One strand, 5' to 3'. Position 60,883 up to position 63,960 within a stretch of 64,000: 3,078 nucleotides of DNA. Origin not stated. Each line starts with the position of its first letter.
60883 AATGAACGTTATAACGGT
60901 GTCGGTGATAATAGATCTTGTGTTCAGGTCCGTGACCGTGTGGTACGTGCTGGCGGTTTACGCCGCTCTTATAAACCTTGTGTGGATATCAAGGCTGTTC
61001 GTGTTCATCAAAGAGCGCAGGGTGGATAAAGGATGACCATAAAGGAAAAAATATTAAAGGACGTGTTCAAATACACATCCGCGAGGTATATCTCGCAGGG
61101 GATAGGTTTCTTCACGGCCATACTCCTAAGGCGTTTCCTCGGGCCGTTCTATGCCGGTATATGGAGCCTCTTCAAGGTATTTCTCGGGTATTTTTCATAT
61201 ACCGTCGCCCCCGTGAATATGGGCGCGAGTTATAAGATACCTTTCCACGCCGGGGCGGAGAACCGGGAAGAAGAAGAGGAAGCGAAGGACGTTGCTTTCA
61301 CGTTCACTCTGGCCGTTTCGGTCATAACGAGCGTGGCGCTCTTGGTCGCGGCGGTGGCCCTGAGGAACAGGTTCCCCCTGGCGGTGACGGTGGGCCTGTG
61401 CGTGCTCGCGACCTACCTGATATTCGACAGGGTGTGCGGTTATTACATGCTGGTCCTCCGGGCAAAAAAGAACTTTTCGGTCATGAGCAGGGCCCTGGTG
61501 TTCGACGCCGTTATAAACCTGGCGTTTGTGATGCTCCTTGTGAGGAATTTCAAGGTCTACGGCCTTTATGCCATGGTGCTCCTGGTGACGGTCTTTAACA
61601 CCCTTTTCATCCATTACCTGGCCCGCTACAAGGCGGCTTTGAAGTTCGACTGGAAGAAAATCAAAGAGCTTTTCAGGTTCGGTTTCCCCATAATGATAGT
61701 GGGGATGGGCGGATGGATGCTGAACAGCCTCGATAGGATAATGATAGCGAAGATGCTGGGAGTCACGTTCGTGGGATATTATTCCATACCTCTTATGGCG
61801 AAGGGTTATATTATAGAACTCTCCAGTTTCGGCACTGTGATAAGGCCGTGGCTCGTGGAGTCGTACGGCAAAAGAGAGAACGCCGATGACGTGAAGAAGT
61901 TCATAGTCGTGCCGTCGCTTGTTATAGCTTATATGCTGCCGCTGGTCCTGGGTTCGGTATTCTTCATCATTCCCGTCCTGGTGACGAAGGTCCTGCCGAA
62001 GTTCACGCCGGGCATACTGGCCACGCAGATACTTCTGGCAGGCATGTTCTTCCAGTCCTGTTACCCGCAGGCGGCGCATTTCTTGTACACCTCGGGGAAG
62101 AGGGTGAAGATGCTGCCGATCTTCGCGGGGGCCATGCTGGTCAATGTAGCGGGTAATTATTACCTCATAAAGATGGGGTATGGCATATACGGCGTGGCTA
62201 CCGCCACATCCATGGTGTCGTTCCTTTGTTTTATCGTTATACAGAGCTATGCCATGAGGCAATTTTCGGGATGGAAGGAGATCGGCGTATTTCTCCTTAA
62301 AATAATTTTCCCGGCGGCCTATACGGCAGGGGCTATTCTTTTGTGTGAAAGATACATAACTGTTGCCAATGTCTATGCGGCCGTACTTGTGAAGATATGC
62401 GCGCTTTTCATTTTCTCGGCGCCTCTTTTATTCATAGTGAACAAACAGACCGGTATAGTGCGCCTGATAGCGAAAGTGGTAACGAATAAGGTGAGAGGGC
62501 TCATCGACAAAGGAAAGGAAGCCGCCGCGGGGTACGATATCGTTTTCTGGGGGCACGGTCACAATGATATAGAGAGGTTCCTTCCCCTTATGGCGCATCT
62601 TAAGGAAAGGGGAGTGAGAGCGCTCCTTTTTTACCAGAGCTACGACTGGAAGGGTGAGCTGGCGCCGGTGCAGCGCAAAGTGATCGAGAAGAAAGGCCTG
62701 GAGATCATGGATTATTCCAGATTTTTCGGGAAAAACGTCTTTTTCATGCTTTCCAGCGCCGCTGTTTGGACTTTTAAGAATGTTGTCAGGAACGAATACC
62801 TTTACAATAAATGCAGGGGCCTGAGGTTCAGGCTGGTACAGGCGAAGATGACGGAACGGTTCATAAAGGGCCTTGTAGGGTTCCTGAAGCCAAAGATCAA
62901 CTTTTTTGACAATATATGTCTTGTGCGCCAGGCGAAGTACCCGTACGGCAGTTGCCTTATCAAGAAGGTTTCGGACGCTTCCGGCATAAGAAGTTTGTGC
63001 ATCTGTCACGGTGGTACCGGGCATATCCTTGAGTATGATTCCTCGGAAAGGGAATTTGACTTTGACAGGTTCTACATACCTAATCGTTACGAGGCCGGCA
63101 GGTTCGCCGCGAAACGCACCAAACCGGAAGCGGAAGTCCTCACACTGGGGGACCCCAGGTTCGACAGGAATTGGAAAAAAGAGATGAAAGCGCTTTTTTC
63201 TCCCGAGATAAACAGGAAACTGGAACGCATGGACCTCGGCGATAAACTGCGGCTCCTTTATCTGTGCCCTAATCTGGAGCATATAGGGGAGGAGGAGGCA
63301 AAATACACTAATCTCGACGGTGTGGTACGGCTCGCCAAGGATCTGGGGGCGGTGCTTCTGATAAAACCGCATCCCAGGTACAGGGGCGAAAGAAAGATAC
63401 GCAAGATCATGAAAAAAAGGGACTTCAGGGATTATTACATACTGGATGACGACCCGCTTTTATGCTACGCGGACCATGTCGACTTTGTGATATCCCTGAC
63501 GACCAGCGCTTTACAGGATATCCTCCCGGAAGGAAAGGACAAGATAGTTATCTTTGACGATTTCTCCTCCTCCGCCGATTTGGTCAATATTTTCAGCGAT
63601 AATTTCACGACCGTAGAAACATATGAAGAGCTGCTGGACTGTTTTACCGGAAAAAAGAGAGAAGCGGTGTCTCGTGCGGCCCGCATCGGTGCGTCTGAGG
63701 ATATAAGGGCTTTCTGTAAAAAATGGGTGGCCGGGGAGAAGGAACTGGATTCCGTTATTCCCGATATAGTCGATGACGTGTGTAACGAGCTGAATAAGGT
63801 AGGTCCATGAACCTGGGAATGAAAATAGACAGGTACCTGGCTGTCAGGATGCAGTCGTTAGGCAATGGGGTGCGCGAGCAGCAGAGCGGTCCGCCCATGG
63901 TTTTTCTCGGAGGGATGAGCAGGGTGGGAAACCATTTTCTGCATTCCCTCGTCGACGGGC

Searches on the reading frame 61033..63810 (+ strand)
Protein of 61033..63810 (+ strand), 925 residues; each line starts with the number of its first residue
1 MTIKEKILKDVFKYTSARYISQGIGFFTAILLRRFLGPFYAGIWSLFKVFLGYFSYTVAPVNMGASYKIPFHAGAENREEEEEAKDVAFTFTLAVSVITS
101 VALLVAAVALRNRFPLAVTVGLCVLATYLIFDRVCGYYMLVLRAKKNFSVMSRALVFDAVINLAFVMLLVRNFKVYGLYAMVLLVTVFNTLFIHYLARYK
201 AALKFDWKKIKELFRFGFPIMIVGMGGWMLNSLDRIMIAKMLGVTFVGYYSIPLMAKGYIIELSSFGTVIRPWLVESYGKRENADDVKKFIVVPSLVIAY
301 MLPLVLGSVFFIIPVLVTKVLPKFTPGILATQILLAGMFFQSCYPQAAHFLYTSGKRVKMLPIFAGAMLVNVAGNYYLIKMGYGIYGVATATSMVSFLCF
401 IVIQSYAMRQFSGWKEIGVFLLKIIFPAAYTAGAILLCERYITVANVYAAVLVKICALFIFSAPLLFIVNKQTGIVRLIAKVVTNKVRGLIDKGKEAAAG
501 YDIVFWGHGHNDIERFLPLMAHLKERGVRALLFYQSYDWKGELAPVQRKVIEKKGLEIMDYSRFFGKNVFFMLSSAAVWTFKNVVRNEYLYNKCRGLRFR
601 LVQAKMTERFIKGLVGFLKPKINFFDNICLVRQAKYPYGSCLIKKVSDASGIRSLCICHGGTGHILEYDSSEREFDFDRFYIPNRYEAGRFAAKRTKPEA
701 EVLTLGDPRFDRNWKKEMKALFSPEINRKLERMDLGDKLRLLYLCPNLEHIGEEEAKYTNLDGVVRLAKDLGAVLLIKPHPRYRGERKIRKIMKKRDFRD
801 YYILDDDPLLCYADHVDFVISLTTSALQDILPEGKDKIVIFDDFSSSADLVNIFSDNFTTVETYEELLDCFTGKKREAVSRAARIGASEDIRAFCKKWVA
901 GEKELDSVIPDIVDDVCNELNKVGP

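Call 32: search_protein_families(library=pfam, proteins=[window:61033-63810:+], max_evalue=0.00001)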
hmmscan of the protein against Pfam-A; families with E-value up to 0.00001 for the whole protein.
window:61033-63810:+ (925 aa): 2 families
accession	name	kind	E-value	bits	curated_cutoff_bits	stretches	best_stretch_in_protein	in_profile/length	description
PF13440.11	Polysacc_synt_3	-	6.2e-16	58.9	23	1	77-278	39-240/293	Polysaccharide biosynthesis protein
PF01943.22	Polysacc_synt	-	7.4e-10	39.1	28.2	1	7-254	1-248/274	Polysaccharide biosynthesis protein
